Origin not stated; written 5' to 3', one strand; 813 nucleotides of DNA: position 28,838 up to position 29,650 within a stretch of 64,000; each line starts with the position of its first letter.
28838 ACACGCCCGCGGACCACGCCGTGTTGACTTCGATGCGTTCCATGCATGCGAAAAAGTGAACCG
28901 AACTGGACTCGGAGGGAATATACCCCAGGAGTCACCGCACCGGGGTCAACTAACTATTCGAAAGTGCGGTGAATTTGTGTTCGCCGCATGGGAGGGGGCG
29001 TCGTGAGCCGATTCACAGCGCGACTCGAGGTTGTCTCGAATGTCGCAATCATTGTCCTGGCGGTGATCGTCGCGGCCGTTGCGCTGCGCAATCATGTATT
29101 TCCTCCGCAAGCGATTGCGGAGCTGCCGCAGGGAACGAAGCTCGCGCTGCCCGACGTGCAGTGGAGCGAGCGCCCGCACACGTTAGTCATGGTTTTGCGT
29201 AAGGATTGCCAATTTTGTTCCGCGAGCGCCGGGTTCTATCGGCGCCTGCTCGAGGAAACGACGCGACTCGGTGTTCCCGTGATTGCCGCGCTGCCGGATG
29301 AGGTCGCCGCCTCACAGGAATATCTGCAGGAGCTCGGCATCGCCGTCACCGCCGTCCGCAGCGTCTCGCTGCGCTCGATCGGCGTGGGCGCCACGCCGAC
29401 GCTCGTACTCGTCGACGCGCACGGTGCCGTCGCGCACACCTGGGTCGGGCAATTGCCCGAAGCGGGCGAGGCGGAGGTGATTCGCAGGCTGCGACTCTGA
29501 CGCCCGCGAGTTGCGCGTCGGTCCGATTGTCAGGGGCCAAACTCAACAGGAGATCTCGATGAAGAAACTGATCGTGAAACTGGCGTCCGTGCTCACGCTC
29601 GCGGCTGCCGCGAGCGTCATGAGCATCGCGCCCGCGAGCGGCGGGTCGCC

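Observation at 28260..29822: ECF sigma factor divergent from a TlpA-like redoxin and a secreted four-CxxxC mini-protein, with an attC-like remnant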

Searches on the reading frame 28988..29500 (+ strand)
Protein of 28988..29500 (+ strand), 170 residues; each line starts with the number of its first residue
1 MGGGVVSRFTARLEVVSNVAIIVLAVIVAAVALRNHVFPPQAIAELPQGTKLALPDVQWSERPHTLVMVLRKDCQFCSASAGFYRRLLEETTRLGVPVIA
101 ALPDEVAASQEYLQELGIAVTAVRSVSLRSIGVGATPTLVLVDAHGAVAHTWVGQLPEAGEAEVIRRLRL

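Call 3: search_protein_families(library=pfam, proteins=[window:28988-29500:+], max_evalue=1)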
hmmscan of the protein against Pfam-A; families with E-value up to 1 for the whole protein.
window:28988-29500:+ (170 aa): 5 families
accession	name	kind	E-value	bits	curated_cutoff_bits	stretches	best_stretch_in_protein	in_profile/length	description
PF08534.16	Redoxin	-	9.9e-06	25.8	26.6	1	56-158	25-139/148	Redoxin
PF00578.27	AhpC-TSA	-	6.5e-05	23.3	26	1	48-149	14-122/124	AhpC/TSA family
PF13098.12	Thioredoxin_2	-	0.004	17.9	27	1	64-159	7-98/104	Thioredoxin-like domain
PF13728.12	TraF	-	0.056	13.7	23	1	64-145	131-202/224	F plasmid transfer operon protein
PF13192.12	Thioredoxin_3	-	0.21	12.1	24.8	0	107-161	18-70/76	Thioredoxin domain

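Call 4: search_protein_families(library=ncbifam, proteins=[window:28988-29500:+], max_evalue=1)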
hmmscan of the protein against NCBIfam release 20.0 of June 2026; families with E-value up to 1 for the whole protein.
window:28988-29500:+ (170 aa): 3 families
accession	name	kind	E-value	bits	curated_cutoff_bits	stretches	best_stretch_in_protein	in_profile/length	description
TIGR00385.1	dsbE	subfamily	0.0025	17.4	123.15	1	32-158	34-160/173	DsbE family thiol:disulfide interchange protein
NF040769.1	SelL_rel_redox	subfamily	0.036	13.7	120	1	59-118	21-81/173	SelL-related redox protein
NF002854.0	PRK03147.1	subfamily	0.11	12.4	170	1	74-158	74-162/176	thiol-disulfide oxidoreductase ResA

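Call 33: find_related_loci(query=A3, collection=metagenome_contigs, flank=4000)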
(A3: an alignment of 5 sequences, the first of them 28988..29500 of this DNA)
Query A3 (170 aa) in metagenome_contigs; peptide patterns used: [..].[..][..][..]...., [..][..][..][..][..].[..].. (x = any residue, [..] = any of these).
177 stretches matched a pattern; 77 encode a relative of the query (tblastn E <= 1e-3); 77 distinct loci.
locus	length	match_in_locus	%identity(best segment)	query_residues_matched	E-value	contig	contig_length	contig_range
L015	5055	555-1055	78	3-169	8e-81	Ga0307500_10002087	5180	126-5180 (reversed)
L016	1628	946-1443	77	3-168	1e-82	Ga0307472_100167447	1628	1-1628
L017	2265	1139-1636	77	3-168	4e-79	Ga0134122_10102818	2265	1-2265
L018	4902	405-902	77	3-168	4e-77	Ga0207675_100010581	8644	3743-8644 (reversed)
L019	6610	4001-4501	80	3-169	2e-75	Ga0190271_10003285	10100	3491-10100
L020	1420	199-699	80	3-169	6e-78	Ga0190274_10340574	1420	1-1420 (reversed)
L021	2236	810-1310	77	3-169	2e-71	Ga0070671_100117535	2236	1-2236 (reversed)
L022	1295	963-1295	83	3-113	2e-50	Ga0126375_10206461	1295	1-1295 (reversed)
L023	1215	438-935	41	5-168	1e-41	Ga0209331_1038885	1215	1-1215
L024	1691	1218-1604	45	41-169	3e-38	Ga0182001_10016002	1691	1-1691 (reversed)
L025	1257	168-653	37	13-169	1e-38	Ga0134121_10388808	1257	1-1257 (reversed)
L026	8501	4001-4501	38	5-168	1e-36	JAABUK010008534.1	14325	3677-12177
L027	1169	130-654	37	3-170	1e-35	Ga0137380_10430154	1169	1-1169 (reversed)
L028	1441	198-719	37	2-170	3e-35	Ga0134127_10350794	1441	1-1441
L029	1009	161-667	39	9-170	3e-36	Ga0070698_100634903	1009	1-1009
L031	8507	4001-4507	38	3-166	5e-34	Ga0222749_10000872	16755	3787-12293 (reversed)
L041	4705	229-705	38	12-166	3e-29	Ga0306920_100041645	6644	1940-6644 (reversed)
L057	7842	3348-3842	38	6-169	1e-26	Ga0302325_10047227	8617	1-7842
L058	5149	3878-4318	35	3-142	3e-26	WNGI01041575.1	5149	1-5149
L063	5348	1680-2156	37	12-166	8e-26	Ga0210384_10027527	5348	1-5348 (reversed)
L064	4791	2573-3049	35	12-166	2e-25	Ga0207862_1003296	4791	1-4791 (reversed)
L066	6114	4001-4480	35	3-157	1e-24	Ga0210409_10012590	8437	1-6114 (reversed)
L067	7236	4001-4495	38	6-166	1e-24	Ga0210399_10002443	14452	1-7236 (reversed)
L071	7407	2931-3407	35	12-168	1e-23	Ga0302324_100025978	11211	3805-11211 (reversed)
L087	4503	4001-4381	35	11-133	5e-17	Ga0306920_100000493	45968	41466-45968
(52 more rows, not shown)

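Call 47: search_protein_families(library=pfam, proteins=[L058:1266-3089:-, L087:247-3921:-, L063:1-1650:-, L067:1981-3867:+, L071:4640-7102:+, L058:3255-3761:+, L064:1849-2394:+, L066:3-2072:-, L031:1-2379:-], max_evalue=0.001)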
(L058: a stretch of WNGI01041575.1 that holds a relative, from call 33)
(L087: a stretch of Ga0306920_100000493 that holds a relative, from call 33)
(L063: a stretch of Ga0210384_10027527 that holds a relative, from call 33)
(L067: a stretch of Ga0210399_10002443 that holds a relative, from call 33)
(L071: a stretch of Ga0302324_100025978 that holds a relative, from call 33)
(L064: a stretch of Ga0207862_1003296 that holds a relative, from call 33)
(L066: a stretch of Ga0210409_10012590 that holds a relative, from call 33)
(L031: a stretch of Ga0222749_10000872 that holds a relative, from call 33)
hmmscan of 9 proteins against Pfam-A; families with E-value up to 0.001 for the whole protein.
L058:1266-3089:- (608 aa): 11 families
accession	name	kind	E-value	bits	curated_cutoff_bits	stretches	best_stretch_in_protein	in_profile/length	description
PF13414.12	TPR_11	-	1.4e-15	57.1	26.8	0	311-342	10-41/42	TPR repeat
PF00486.34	Trans_reg_C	-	2.6e-15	56.7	26.2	1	43-117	2-77/77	Transcriptional regulatory protein, C terminal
PF07719.23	TPR_2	-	2.8e-15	55.5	27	0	476-504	3-31/34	Tetratricopeptide repeat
PF14559.12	TPR_19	-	1.2e-13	51.6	25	0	454-500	5-51/68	Tetratricopeptide repeat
PF13431.12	TPR_17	-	2.7e-12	46.3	24.4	0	395-425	2-32/34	Tetratricopeptide repeat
PF00515.34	TPR_1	-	4.1e-11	42.6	27.8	0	476-504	3-31/34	Tetratricopeptide repeat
PF13432.12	TPR_16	-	1.1e-08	35.8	32.7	0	388-437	13-62/65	Tetratricopeptide repeat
PF13424.12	TPR_12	-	1.5e-07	31.9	30.1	1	440-503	3-74/77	Tetratricopeptide repeat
PF13181.12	TPR_8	-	1e-06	28.8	25.7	0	476-505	3-32/34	Tetratricopeptide repeat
PF13428.12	TPR_14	-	2.7e-06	28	23.5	0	478-510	5-38/44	Tetratricopeptide repeat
PF12895.13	ANAPC3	-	7.9e-05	23.3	27.2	0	390-465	7-81/82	Anaphase-promoting complex, cyclosome, subunit 3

L087:247-3921:- (1225 aa): 5 families
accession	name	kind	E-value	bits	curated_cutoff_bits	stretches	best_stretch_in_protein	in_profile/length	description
PF25183.1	OMP_b-brl_4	-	5.9e-118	395.9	30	1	302-1196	1-830/838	Outer membrane beta barrel domain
PF13620.12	CarboxypepD_reg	-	7.2e-18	65.2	32.3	1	91-171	1-82/82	Carboxypeptidase regulatory-like domain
PF00593.30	TonB_dep_Rec_b-barrel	-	3.6e-06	27.5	27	1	518-794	71-269/436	TonB dependent receptor-like, beta-barrel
PF13715.12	CarbopepD_reg_2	-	7.6e-05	23.1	32.2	1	93-177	2-81/88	CarboxypepD_reg-like domain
PF17210.9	SdrD_B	-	0.00059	20.4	29.7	0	98-146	18-66/112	SdrD B-like domain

L063:1-1650:- (550 aa): 13 families
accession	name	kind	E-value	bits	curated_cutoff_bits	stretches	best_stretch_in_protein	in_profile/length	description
PF13620.12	CarboxypepD_reg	-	1.7e-38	131.3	32.3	3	75-149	2-65/82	Carboxypeptidase regulatory-like domain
PF13715.12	CarbopepD_reg_2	-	2.9e-17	62.9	32.2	1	75-138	1-59/88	CarboxypepD_reg-like domain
PF14686.12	fn3_3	-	4.1e-15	55.7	24.4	0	335-370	33-67/75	Polysaccharide lyase family 4, domain II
PF00775.27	Dioxygenase_C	-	1e-11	45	27.3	0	99-128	70-99/182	Dioxygenase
PF17210.9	SdrD_B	-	5.9e-10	39.8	29.7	0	497-544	20-62/112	SdrD B-like domain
PF17802.7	SpaA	-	3.5e-08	33.9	23.1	0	494-544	8-56/91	Prealbumin-like fold domain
PF10670.15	DUF4198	-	1.6e-07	32.1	34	0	84-130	156-206/209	Domain of unknown function (DUF4198)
PF09430.16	EMC7_beta-sandw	-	2.8e-06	28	26.6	0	104-135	20-51/122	ER membrane protein complex subunit 7, beta-sandwich domain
PF20598.4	DUF6795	-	5.3e-06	27.1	27.4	0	490-535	2-44/103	Domain of unknown function (DUF6795)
PF24025.1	Ig_DR_A0283-like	-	1.2e-05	26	27.1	0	81-129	14-62/102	DR_A0283-like, Ig-like domain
PF22904.2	NOMO1-like_2nd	-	0.00014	22.4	27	0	82-130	11-61/90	BOS complex subunit NOMO1-like, second beta sandwich domain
PF25020.1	TTR_TEN1-4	-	0.00016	21.9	27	0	169-194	6-31/86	Teneurin TTR-like domain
PF24421.1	Ig_J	-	0.00033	21.2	29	0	199-230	51-81/104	Tip attachment protein J, Ig-like domain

L067:1981-3867:+ (629 aa): 1 family
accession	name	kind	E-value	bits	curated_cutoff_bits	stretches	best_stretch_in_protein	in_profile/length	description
PF11949.14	DUF3466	-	2.2e-06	26.9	25.1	0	373-443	435-531/609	Protein of unknown function (DUF3466)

L071:4640-7102:+ (821 aa): 2 families
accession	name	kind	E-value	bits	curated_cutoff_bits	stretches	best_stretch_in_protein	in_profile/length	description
PF12704.14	MacB_PCD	-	1.3e-27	97.9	27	2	32-250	1-203/207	MacB-like periplasmic core domain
PF02687.27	FtsX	-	9.9e-21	74.5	25.5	2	701-813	2-119/120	FtsX-like permease C-terminal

L058:3255-3761:+ (169 aa): 2 families
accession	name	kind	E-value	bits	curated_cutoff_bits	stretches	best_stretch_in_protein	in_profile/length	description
PF12833.13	HTH_18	-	4.2e-22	78.7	33.6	1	35-113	1-79/80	Helix-turn-helix domain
PF00165.29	HTH_AraC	-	7.4e-18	64.7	26.6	2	79-113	9-42/42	Bacterial regulatory helix-turn-helix proteins, AraC family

L064:1849-2394:+ (182 aa): 0 families

L066:3-2072:- (690 aa): 7 families
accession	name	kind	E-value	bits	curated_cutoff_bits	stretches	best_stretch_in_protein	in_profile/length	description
PF00069.31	Pkinase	-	6.1e-41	141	31.7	1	151-435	1-254/263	Protein kinase domain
PF07714.23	PK_Tyr_Ser-Thr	-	4.3e-29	102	23.1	2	154-303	4-152/258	Protein tyrosine and serine/threonine kinase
PF00486.34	Trans_reg_C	-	2.4e-16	60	26.2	1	36-111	2-76/77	Transcriptional regulatory protein, C terminal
PF07676.18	PD40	-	8.9e-10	38.7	20.9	0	502-523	8-29/38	WD40-like Beta Propeller Repeat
PF01636.29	APH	-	1.3e-07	32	23.2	0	253-302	148-199/239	Phosphotransferase enzyme family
PF03109.22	ABC1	-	1.5e-06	28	22.9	1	194-300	118-214/244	ABC1 atypical kinase-like domain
PF00930.27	DPPIV_N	-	0.00062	19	22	0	481-536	23-76/354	Dipeptidyl peptidase IV (DPP IV) N-terminal region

L031:1-2379:- (793 aa): 7 families
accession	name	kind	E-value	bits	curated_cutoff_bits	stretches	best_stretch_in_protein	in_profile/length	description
PF25183.1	OMP_b-brl_4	-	1.7e-38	133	30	3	407-649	149-397/838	Outer membrane beta barrel domain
PF13620.12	CarboxypepD_reg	-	2.3e-19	70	32.3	1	113-192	2-81/82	Carboxypeptidase regulatory-like domain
PF00593.30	TonB_dep_Rec_b-barrel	-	9.5e-11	42.6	27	1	579-716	126-254/436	TonB dependent receptor-like, beta-barrel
PF13715.12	CarbopepD_reg_2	-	4.5e-09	36.7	32.2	1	113-193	1-77/88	CarboxypepD_reg-like domain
PF17210.9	SdrD_B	-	3e-07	31.1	29.7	1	117-174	16-73/112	SdrD B-like domain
PF02369.22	Big_1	-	0.00048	20.6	34.9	1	112-169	20-82/93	Bacterial Ig-like domain (group 1)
PF07715.20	Plug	-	0.00071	20.5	23.9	0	221-308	24-105/107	TonB-dependent Receptor Plug Domain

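Call 48: search_protein_families(library=ncbifam, proteins=[L041:229-705:+, L071:2931-3407:+, L057:3348-3842:+], max_evalue=1)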
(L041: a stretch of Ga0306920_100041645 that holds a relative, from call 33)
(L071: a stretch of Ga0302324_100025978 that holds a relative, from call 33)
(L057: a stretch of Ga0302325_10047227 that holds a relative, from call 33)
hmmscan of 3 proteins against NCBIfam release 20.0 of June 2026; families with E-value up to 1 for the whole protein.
L041:229-705:+ (159 aa): 2 families
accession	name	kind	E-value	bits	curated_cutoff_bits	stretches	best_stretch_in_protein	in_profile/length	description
TIGR02738.1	TrbB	equivalog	0.00025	20.8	132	1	8-107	4-108/153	type-F conjugative transfer system pilin assembly thiol-disulfide isomerase TrbB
NF002854.0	PRK03147.1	subfamily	0.003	17.5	170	1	64-150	73-161/176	thiol-disulfide oxidoreductase ResA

L071:2931-3407:+ (159 aa): 3 families
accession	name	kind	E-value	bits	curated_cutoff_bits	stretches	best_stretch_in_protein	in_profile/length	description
TIGR01295.2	PedC_BrcD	equivalog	0.056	13.3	120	1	50-146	54-141/152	PedC/BrcD family bacteriocin maturation disulfide isomerase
NF002854.0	PRK03147.1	subfamily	0.077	12.9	170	1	63-149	74-162/176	thiol-disulfide oxidoreductase ResA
TIGR02738.1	TrbB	equivalog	0.085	12.5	132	1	45-111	44-102/153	type-F conjugative transfer system pilin assembly thiol-disulfide isomerase TrbB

L057:3348-3842:+ (165 aa): 0 families

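Call 51: search_solved_structures(query=A3, max_evalue=1, show_alignments=2)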
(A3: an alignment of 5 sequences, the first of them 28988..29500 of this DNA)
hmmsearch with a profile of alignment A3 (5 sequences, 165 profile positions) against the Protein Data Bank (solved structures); distinct sequences matched with E-value up to 1: 13.
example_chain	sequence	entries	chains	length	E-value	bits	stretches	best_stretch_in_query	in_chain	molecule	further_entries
4nmu_A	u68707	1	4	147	0.00078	22.5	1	36-157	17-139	Thiol-disulfide oxidoreductase ResA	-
3c73_A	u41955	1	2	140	0.0044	20.1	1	43-155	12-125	Thiol-disulfide oxidoreductase resA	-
3gl3_A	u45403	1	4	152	0.011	18.8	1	68-161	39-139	Putative Thiol:disulfide interchange protein DsbE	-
3c71_A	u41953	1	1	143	0.012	18.6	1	61-155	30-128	Thiol-disulfide oxidoreductase resA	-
2h1b_A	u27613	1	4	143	0.014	18.5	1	62-155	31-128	Thiol-disulfide oxidoreductase resA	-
1st9_A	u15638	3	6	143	0.015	18.3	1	62-155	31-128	Thiol-disulfide oxidoreductase resA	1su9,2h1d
2f9s_A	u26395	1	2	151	0.018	18.1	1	62-155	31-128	Thiol-disulfide oxidoreductase resA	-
2h1a_A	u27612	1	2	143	0.097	15.7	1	87-155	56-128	Thiol-disulfide oxidoreductase resA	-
2h19_A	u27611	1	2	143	0.1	15.6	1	87-155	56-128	Thiol-disulfide oxidoreductase resA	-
2h1g_A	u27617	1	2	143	0.13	15.3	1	88-155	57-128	Thiol-disulfide oxidoreductase resA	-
4hu7_A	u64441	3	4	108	0.37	13.8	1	92-159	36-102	Thioredoxin-1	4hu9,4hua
2l5o_A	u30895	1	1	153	0.38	13.8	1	81-150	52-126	Putative thioredoxin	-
3dyr_A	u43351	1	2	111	0.49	13.4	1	104-159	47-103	Thioredoxin-1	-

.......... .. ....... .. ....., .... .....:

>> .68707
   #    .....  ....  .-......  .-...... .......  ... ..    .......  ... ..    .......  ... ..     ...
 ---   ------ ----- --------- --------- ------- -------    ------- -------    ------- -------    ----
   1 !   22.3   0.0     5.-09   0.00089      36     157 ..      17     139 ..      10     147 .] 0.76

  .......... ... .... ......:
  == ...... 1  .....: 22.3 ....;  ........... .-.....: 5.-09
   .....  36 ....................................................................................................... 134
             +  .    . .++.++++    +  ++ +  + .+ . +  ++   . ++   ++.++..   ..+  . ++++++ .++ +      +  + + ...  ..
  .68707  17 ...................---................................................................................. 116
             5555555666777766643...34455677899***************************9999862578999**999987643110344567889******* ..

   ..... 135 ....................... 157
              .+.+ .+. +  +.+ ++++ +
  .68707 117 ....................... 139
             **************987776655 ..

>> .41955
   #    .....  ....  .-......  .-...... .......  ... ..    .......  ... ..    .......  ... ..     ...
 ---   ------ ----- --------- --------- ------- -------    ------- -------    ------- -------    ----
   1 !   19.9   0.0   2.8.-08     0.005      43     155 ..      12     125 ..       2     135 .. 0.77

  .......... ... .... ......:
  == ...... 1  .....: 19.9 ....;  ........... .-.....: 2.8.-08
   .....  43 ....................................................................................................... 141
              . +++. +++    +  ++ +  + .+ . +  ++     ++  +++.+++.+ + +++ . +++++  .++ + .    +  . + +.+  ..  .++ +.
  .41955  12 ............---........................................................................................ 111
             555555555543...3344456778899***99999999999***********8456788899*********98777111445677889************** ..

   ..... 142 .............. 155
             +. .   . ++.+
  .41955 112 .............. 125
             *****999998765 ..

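Call 67: find_homologous_proteins(query=A3, max_evalue=1e-10)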
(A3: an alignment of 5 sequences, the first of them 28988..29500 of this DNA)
Query A3 (5 sequences) (170 aa, profile of the alignment): 258 proteins with E <= 1e-10 among 8000 candidates; the best 120 are listed.
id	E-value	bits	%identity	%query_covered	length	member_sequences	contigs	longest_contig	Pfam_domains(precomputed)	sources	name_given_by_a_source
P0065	2.1e-86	306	83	98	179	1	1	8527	PF00578.28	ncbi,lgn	-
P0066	6.1e-85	301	99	97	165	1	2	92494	PF08534.17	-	-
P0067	8.6e-84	297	77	96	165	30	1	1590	PF13098.14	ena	-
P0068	3.1e-83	295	75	96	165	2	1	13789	PF13098.14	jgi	jgi:thioredoxin-related protein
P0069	1.0e-81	291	76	96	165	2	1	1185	PF13098.14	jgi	jgi:hypothetical protein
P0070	2.4e-81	289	75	96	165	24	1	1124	PF13098.14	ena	-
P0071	3.2e-81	289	77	96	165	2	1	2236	PF13098.14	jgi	-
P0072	4.6e-81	288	79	96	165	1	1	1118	PF13098.14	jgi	jgi:thioredoxin-related protein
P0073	1.8e-80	287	80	96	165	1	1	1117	PF13098.14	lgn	-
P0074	1.4e-76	274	74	96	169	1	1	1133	PF08534.17,PF13098.14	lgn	-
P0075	9.6e-74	265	74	96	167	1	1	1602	PF13098.14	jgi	jgi:hypothetical protein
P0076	1.5e-71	257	39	96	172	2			-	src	-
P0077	1.6e-71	257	72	96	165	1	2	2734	PF08534.17,PF00578.28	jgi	jgi:hypothetical protein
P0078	5.7e-71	256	69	96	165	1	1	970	PF13098.14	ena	-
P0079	1.6e-68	248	35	96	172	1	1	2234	PF13098.14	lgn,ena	-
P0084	4.9e-56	207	40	96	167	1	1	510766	-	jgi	jgi:peroxiredoxin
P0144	2.9e-48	182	42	92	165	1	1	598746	PF08534.17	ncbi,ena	-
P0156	1.8e-46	176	39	94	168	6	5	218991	-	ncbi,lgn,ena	ncbi:MAG: hypothetical protein WA718_07680 [Terriglobales bacterium]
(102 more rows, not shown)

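Call 68: find_encoding_contigs(protein=P0144, flank=5000, max_places=2)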
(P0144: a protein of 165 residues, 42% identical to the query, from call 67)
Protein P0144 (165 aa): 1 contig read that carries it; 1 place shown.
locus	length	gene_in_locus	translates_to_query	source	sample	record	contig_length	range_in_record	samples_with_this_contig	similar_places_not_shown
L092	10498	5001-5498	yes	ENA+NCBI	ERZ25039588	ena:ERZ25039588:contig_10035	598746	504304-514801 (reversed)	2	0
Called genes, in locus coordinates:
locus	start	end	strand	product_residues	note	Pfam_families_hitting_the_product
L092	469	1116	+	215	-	PF06778:Chlor_dismutase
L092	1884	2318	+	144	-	-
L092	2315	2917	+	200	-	-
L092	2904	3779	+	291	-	-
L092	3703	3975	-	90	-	-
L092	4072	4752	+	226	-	-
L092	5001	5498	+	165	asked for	PF08534:Redoxin (weak)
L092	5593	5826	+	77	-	-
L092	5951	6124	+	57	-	-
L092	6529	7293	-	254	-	PF13646:HEAT_2 (weak)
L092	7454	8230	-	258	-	-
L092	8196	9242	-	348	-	PF13646:HEAT_2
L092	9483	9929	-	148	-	PF00072:Response_reg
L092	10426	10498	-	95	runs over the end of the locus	-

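Call 69: find_encoding_contigs(protein=P0156, flank=5000, max_places=2)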
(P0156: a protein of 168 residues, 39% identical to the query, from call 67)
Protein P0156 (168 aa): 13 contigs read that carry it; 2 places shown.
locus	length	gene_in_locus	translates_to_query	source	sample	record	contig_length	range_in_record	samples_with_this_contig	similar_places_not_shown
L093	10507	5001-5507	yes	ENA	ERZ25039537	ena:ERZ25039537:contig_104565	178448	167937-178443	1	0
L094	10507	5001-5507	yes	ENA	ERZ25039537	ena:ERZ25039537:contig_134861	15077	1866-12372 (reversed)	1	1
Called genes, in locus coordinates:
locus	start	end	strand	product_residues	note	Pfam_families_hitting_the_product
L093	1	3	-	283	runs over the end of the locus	-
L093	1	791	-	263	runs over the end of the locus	PF01656:CbiA (weak), PF10609:ParA (weak)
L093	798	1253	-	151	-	-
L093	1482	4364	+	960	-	PF08751:TrwC, PF13401:AAA_22 (faint), PF01443:Viral_helicase1 (weak), PF13245:AAA_19, PF13604:AAA_30, PF22232:TraI_hel_assoc_N, PF13538:UvrD_C_2 (weak)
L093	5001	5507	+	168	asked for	-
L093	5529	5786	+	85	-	-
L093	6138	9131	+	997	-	-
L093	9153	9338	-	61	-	-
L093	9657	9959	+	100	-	-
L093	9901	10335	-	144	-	-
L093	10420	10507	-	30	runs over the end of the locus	?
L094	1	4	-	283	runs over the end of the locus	-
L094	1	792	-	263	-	PF01656:CbiA (weak), PF10609:ParA (weak)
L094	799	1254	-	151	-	-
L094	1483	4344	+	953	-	PF08751:TrwC, PF13401:AAA_22 (faint), PF01443:Viral_helicase1 (weak), PF13245:AAA_19, PF13604:AAA_30, PF22232:TraI_hel_assoc_N, PF13538:UvrD_C_2 (weak)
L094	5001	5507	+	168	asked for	-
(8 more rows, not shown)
